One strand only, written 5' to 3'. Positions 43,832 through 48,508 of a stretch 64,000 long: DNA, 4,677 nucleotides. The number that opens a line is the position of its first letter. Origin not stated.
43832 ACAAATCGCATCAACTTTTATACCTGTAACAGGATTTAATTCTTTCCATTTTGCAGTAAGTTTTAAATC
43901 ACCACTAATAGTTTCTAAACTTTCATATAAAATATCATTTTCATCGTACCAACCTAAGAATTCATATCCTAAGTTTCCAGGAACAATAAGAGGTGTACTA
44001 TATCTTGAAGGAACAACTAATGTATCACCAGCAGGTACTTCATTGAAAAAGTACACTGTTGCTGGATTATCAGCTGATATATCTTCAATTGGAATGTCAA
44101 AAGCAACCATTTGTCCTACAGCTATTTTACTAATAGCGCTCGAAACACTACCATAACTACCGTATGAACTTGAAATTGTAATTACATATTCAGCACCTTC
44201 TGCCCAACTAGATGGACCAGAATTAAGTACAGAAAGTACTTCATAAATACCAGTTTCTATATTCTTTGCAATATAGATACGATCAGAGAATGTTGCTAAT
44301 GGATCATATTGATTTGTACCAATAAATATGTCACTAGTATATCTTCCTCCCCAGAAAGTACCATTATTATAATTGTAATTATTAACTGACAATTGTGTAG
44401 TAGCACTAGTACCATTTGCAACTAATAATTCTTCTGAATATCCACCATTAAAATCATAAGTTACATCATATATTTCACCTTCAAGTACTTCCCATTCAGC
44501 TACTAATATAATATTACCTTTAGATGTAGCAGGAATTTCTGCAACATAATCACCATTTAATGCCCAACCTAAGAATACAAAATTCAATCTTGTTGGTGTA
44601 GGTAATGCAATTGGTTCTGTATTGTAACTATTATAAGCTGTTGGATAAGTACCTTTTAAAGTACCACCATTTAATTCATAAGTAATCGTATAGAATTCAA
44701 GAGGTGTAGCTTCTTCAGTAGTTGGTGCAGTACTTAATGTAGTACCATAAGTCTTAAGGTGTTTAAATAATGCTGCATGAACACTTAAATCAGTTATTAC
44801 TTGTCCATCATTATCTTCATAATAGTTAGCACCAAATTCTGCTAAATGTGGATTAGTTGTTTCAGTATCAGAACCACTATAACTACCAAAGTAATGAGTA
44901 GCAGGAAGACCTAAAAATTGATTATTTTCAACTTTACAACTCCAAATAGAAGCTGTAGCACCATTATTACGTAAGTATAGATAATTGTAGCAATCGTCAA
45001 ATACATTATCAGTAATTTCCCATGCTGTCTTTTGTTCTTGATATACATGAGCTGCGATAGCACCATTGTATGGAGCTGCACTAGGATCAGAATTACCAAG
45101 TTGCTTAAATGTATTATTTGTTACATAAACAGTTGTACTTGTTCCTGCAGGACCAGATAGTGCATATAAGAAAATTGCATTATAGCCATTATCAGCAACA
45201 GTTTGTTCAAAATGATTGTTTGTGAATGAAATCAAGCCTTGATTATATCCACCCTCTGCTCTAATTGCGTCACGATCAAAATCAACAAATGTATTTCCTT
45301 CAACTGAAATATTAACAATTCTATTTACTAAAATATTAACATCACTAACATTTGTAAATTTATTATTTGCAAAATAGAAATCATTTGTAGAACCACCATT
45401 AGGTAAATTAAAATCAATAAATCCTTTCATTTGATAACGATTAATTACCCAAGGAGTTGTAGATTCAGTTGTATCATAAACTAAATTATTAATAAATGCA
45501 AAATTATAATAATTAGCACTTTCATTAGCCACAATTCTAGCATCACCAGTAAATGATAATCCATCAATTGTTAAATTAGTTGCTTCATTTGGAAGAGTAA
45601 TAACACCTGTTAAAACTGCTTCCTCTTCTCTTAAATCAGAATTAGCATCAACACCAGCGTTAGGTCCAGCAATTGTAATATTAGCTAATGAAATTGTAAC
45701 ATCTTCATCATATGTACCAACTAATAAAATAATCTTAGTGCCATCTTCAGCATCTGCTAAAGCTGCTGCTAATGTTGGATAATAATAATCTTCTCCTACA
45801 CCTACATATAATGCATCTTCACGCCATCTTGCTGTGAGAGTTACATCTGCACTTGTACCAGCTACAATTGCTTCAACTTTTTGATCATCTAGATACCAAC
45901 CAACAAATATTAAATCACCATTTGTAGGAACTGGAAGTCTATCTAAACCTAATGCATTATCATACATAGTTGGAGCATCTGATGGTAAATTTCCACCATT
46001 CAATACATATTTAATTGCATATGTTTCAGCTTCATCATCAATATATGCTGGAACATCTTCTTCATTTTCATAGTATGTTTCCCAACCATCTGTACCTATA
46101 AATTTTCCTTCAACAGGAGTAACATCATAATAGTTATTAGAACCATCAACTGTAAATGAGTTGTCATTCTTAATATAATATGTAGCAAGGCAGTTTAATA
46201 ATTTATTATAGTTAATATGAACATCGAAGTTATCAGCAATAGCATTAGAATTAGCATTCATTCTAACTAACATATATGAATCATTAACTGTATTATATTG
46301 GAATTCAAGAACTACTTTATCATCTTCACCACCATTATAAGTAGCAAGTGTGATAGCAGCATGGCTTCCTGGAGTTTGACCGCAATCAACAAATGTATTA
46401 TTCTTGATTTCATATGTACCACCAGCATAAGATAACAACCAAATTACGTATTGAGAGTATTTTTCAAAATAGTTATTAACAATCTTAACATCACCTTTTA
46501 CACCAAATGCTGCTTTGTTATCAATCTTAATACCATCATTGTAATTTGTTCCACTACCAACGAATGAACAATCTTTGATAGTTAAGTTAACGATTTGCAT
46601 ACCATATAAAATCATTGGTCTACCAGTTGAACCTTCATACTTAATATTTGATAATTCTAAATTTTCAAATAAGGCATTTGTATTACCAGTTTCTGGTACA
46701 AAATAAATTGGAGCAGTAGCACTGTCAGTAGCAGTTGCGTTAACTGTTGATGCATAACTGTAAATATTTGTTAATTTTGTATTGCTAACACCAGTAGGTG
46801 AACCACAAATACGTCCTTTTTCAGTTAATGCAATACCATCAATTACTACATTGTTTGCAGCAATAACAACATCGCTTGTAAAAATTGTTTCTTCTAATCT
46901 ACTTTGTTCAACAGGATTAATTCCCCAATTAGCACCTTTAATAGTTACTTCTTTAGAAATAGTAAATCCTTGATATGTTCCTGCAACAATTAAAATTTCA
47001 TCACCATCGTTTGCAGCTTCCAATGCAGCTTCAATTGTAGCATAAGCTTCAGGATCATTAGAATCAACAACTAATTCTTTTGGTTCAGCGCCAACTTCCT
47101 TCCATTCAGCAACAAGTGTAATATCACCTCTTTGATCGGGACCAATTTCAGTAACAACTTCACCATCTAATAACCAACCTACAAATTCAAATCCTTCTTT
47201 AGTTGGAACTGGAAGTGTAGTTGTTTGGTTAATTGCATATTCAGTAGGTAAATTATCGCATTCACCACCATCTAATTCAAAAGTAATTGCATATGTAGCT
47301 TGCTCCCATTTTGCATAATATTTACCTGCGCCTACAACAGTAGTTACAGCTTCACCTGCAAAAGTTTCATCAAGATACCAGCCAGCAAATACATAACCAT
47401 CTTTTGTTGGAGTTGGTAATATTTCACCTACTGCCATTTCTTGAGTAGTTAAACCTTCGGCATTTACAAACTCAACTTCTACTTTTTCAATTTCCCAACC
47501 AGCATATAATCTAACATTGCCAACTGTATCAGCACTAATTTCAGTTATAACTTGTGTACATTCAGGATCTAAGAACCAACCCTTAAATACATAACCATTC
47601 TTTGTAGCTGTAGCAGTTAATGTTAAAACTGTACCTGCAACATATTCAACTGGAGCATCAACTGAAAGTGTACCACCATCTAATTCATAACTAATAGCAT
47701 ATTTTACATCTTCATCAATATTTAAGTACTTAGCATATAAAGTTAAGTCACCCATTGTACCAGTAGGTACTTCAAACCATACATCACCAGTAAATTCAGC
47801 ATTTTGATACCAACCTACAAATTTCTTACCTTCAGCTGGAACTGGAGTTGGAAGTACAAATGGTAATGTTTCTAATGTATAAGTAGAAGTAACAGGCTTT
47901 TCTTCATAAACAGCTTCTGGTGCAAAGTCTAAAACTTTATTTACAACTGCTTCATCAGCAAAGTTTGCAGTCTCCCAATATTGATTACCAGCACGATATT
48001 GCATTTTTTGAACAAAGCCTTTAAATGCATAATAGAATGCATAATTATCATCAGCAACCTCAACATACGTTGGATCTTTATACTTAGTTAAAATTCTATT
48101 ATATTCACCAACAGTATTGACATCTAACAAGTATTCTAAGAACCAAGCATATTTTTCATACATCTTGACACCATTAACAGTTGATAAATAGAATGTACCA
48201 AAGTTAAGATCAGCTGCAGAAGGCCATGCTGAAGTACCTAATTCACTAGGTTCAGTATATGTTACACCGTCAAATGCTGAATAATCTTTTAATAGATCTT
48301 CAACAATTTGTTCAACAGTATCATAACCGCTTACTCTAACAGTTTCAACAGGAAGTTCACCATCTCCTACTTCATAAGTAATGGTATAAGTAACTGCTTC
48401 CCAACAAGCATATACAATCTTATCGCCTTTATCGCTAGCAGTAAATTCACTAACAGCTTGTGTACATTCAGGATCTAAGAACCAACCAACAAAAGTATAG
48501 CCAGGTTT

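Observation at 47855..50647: Recurrent ~130-150 aa insert module splitting Listeria-Bacteroides repeats in the giant protein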

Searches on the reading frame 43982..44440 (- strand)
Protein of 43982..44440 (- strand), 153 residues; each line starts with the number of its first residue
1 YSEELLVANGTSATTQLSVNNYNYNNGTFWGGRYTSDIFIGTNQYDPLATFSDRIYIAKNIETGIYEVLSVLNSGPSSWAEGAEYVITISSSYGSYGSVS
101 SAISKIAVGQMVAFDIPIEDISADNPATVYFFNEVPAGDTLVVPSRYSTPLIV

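Call 76: search_solved_structures(query=window:43982-44440:-, max_evalue=10)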
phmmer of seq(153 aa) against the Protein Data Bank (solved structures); distinct sequences matched with E-value up to 10: 3.
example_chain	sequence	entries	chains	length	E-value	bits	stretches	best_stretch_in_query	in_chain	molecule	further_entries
9ec7_A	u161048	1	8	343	0.043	17.2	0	61-128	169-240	Immunoglobulin heavy chain alpha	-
7s0k_A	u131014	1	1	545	0.16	15.3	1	63-133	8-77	HAP2-GCS1 domain-containing protein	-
8ole_X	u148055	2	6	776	6.5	10.1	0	32-104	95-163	Outer capsid protein VP4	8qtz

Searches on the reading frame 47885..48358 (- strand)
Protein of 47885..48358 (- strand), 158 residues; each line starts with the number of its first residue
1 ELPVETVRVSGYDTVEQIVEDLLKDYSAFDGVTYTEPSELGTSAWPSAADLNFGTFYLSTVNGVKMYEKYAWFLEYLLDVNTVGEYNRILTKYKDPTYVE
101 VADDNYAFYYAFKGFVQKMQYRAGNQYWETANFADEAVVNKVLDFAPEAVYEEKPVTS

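Call 7: search_protein_families(library=pfam, proteins=[window:47885-48358:-], max_evalue=10)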
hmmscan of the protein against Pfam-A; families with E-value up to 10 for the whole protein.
seq(158 aa): 1 family
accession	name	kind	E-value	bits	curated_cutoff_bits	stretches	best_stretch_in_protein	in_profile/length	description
PF11623.14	NdhS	-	0.065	13.3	27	1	99-119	7-26/52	NAD(P)H dehydrogenase subunit S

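Call 8: search_protein_families(library=ncbifam, proteins=[window:47885-48358:-], max_evalue=10)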
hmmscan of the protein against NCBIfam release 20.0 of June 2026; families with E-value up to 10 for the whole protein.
seq(158 aa): 0 families
